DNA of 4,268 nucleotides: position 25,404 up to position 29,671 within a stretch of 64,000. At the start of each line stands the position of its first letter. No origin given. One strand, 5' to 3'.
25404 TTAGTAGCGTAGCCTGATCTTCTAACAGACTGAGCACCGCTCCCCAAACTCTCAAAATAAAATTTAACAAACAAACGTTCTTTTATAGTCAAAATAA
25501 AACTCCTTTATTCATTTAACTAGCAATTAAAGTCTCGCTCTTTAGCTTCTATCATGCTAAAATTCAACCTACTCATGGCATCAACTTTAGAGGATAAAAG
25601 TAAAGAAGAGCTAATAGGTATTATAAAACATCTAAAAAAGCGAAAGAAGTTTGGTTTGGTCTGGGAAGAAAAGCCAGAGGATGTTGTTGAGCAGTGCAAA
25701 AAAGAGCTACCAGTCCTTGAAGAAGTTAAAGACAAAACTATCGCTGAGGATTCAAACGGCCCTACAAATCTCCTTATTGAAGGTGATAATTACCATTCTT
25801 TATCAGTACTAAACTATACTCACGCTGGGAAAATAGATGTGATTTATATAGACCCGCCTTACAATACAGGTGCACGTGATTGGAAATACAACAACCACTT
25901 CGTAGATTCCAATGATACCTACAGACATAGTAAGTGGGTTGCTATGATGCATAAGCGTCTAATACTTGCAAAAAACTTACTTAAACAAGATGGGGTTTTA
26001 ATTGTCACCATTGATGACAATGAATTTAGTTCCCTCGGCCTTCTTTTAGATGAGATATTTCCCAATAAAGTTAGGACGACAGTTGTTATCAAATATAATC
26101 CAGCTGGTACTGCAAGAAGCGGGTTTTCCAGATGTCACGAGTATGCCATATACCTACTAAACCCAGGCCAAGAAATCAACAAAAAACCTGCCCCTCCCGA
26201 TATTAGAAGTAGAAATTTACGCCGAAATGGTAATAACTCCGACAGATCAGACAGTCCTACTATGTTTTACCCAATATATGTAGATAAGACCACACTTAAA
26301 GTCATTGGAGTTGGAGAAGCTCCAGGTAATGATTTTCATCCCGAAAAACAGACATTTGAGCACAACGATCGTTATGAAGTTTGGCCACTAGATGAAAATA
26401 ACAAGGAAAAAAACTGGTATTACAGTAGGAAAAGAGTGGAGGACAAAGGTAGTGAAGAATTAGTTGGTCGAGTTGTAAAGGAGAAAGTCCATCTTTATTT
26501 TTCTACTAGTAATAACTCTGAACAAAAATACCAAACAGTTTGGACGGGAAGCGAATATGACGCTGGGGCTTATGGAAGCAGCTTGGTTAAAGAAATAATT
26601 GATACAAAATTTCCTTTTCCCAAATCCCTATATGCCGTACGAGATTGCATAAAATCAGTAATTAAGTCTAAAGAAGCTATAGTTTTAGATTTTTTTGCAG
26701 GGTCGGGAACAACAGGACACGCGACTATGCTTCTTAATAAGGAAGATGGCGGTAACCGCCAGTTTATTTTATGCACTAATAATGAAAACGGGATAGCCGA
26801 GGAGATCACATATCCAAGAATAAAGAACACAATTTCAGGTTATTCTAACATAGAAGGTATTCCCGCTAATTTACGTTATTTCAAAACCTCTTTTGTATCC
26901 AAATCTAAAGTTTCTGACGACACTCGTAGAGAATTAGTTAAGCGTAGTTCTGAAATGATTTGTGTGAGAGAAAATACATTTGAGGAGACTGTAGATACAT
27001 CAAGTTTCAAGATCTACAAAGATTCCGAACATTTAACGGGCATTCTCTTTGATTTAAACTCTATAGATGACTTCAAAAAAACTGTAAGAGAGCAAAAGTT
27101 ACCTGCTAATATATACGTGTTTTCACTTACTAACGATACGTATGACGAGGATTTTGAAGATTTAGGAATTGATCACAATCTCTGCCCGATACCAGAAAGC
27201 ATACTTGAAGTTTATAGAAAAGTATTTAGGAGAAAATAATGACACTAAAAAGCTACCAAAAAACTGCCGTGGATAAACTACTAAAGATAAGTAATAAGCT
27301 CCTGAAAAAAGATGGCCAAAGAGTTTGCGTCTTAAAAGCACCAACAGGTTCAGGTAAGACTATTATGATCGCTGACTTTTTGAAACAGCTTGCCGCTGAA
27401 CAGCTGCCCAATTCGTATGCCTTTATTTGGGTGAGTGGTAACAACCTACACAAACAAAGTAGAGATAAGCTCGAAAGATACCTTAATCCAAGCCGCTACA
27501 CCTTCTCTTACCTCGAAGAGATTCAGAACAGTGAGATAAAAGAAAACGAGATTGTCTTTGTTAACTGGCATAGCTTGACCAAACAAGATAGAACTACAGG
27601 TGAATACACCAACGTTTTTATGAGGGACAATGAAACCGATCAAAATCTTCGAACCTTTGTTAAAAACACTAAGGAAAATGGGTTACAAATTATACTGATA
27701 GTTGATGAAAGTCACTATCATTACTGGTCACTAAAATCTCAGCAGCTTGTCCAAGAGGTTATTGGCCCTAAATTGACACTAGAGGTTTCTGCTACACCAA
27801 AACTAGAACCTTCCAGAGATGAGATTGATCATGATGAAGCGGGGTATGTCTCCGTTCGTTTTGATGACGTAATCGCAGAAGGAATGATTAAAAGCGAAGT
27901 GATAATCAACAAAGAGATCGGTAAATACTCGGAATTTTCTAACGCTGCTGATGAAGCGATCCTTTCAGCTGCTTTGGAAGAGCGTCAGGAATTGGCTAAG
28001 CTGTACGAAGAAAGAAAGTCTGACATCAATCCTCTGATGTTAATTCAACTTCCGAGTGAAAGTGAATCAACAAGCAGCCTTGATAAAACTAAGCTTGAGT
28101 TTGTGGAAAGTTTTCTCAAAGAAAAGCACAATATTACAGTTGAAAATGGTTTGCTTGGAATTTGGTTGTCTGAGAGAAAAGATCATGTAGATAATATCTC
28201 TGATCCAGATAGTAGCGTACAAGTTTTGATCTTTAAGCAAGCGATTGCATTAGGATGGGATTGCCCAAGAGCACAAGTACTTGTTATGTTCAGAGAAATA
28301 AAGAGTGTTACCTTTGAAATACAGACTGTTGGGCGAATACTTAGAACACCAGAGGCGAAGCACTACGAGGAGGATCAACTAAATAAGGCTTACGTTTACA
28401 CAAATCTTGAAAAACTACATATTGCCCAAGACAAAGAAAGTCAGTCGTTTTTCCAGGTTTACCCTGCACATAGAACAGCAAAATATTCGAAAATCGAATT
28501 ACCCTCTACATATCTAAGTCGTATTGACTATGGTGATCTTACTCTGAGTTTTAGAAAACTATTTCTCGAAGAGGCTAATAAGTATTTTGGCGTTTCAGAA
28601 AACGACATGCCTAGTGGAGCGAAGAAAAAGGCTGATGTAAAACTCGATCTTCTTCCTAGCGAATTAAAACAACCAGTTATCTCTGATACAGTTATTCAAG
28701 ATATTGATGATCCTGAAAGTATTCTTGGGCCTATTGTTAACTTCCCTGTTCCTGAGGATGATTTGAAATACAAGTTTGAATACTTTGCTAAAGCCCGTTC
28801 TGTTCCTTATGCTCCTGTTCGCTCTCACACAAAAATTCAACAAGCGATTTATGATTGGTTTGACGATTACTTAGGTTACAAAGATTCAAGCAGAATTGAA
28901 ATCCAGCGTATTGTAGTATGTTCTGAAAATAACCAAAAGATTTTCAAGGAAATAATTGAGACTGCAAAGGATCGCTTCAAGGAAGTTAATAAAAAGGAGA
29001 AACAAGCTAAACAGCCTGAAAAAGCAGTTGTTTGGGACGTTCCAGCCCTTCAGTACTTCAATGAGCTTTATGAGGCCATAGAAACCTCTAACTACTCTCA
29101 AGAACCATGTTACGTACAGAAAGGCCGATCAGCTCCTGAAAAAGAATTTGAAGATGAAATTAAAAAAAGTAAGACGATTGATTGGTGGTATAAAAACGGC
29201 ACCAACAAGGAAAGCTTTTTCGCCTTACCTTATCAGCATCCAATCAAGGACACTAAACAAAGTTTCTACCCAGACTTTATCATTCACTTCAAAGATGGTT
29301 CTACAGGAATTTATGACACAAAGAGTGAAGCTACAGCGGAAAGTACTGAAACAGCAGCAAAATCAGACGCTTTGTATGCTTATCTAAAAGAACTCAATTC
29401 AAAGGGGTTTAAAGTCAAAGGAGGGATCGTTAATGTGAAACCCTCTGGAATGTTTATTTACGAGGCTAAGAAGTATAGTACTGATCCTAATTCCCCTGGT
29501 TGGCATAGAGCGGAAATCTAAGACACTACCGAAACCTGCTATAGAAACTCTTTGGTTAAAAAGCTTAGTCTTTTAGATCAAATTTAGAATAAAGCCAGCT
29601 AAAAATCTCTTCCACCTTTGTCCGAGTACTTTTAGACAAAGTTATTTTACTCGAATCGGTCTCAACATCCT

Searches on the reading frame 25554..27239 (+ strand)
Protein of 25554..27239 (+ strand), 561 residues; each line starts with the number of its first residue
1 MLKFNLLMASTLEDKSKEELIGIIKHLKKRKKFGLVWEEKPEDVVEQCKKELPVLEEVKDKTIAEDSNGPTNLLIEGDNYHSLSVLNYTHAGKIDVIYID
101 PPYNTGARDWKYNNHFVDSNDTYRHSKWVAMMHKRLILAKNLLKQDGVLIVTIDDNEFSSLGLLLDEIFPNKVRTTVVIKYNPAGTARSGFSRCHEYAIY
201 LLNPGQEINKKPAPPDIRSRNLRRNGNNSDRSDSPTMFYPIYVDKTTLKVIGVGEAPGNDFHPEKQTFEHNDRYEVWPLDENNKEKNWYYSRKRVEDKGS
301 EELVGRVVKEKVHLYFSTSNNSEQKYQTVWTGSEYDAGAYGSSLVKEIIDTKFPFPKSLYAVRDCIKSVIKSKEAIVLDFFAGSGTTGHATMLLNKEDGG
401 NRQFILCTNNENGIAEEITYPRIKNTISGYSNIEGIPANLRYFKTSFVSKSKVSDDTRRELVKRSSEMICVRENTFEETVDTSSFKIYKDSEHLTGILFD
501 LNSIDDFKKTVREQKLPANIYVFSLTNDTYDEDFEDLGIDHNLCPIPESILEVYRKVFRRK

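Call 6: search_protein_families(library=pfam, proteins=[window:25554-27239:+], max_evalue=0.01)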
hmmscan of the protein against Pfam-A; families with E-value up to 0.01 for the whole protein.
window:25554-27239:+ (561 aa): 3 families
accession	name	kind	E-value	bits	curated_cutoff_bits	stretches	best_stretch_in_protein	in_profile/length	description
PF01555.25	N6_N4_Mtase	-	8.8e-29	101.5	26.7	1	94-408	1-210/221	DNA methylase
PF03602.21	Cons_hypoth95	-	0.00016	21.9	24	0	87-107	106-127/182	Conserved hypothetical protein 95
PF02086.21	MethyltransfD12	-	0.0008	19.6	22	0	92-128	174-213/253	D12 class N6 adenine-specific DNA methyltransferase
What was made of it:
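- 25554..27239 (+): Type III R-M methyltransferase (mod). N6_N4_Mtase 8.8e-29 (call 6).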

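Call 9: search_protein_families(library=padloc, proteins=[window:25554-27239:+], max_evalue=0.01)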
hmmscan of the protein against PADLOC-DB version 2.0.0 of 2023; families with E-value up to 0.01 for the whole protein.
window:25554-27239:+ (561 aa): 31 families (the best 25 are shown)
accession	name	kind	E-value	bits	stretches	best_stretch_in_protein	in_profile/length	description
PDLC03642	MTase_III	-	5.4e-81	270.8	2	21-187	32-198/528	Type III methyltransferase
PDLC03645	MTase_III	-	8.7e-75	250.1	2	66-299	134-383/709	Type III methyltransferase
PDLC03634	MTase_III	-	5.2e-69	231.7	2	124-489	169-496/621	Type III methyltransferase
PDLC03639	MTase_III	-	7.3e-59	197.7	2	15-181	30-197/639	Type III methyltransferase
PDLC03644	MTase_III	-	6.3e-58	194.8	1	47-432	14-402/542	Type III methyltransferase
PDLC03641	MTase_III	-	1.1e-56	190.8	2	122-431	178-468/657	Type III methyltransferase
PDLC03640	MTase_III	-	2.1e-48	163.2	2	56-197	25-192/654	Type III methyltransferase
PDLC03646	MTase_III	-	2.9e-41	139.3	2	67-199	467-592/1057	Type III methyltransferase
PDLC03636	MTase_III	-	4.4e-35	119.5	1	64-430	39-412/575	Type III methyltransferase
PDLC03635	MTase_III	-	9.1e-35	118.5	1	66-429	213-578/708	Type III methyltransferase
PDLC03637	MTase_III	-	4e-32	109.5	2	29-176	81-234/513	Type III methyltransferase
PDLC03638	MTase_III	-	4e-28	96.2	2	73-171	382-474/816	Type III methyltransferase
PDLC03354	MTase_II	-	1.2e-22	78.6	2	52-203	36-206/425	Type II methyltransferase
PDLC03278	MTase_II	-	1.7e-21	75.1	2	83-198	10-116/390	Type II methyltransferase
PDLC03643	MTase_III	-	4.9e-16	56.9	2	132-201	1-72/465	Type III methyltransferase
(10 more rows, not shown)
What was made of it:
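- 25554..27239 (+): PADLOC MTase_III 5.4e-81 (call 9).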

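Call 77: search_protein_families(library=ncbifam, proteins=[window:25554-27239:+], max_evalue=0.001)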
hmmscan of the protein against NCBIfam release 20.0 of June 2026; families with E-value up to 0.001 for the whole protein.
window:25554-27239:+ (561 aa): 3 families
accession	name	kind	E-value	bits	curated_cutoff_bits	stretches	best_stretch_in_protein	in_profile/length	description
NF008572.0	PRK11524.1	equivalog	3.2e-08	33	292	1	72-186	15-117/294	adenine-specific DNA-methyltransferase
NF010253.0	PRK13699.1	subfamily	7.4e-05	22.5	244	0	351-392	142-182/226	DNA methyltransferase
NF050803.1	DnaMtaseCcrMCaul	equivalog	0.00011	21.2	830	0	74-187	6-123/350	adenine-specific DNA-methyltransferase CcrM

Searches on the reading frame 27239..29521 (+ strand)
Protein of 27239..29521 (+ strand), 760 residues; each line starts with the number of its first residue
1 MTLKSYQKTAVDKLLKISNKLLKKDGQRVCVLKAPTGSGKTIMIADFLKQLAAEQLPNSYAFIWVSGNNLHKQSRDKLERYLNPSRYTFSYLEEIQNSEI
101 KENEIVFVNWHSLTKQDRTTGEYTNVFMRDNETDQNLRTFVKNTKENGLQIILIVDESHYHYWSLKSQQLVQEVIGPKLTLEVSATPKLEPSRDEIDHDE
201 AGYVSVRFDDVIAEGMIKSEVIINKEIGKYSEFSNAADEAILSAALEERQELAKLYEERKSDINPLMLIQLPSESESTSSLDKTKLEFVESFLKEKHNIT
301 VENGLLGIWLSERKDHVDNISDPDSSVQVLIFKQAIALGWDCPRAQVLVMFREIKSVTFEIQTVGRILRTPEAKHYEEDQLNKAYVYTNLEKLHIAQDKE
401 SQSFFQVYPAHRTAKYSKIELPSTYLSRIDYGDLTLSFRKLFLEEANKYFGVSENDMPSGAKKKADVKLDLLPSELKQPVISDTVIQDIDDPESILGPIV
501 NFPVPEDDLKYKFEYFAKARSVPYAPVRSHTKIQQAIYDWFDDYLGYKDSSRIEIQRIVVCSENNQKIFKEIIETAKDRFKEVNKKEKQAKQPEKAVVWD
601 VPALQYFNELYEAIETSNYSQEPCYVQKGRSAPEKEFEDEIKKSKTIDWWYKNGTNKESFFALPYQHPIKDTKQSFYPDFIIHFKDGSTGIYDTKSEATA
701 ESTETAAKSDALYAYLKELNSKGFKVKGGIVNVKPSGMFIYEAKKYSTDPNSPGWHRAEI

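Call 6: search_protein_families(library=pfam, proteins=[window:27239-29521:+], max_evalue=0.01)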
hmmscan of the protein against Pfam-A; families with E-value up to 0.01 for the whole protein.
window:27239-29521:+ (760 aa): 9 families
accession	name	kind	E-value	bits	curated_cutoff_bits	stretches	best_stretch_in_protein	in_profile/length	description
PF04851.21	ResIII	-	3.6e-19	69.7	22.5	1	1-188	2-163/164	Type III restriction enzyme, res subunit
PF25199.1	nSTAND_NTPase5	-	7.3e-06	26.3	34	1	10-69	24-80/145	Novel STAND NTPase 5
PF00271.37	Helicase_C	-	1.9e-05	25.3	23.5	1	286-369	28-108/110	Helicase conserved C-terminal domain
PF00270.35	DEAD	-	2.2e-05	24.7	26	1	26-188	14-161/167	DEAD/DEAH box helicase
PF01637.24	ATPase_2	-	9.5e-05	22.7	33.2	1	19-173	12-134/225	ATPase domain predominantly from Archaea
PF13401.12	AAA_22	-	0.0021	18.8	27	1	25-160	3-95/130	AAA domain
PF20720.3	nSTAND3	-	0.0044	17.2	27.2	0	26-92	16-71/155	Novel STAND NTPase 3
PF08722.17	Tn7_TnsA-like_N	-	0.0076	17.2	26.5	0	658-719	9-76/85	TnsA-like endonuclease N terminal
PF02367.23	TsaE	-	0.0084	16.5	26.6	0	14-129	7-119/128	Threonylcarbamoyl adenosine biosynthesis protein TsaE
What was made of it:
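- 27239..29521 (+): Type III R-M restriction subunit (res), 760 aa. ResIII 3.6e-19 and Helicase_C (call 6).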

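Call 9: search_protein_families(library=padloc, proteins=[window:27239-29521:+], max_evalue=0.01)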
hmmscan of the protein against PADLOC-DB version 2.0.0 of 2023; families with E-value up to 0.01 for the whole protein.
window:27239-29521:+ (760 aa): 6 families
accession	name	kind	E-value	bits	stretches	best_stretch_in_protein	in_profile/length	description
PDLC03653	REase_III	-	6.1e-19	65.6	1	150-389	260-488/883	Type III restriction enzyme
PDLC03652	REase_III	-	7.9e-19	65.2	2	216-390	230-410/809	Type III restriction enzyme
PDLC03650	REase_III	-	1.7e-11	41.3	1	152-388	227-439/898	Type III restriction enzyme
PDLC03648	REase_III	-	0.00016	18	1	150-376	133-360/871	Type III restriction enzyme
PDLC04476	PDC-M16A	-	0.0008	15.9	1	2-57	4-55/691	-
PDLC01730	typeIV_DinG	-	0.0069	12.7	0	13-79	127-189/802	Csf4_1_IVA1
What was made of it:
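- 27239..29521 (+): REase_III 6e-19 (call 9).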

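Call 77: search_protein_families(library=ncbifam, proteins=[window:27239-29521:+], max_evalue=0.001)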
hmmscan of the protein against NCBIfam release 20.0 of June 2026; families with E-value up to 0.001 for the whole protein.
window:27239-29521:+ (760 aa): 1 family
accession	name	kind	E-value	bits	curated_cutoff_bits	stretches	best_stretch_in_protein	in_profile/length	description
NF053632.1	heli_RadD_YejH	equivalog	3.8e-06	25.5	720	0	1-54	1-48/573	DNA repair helicase RadD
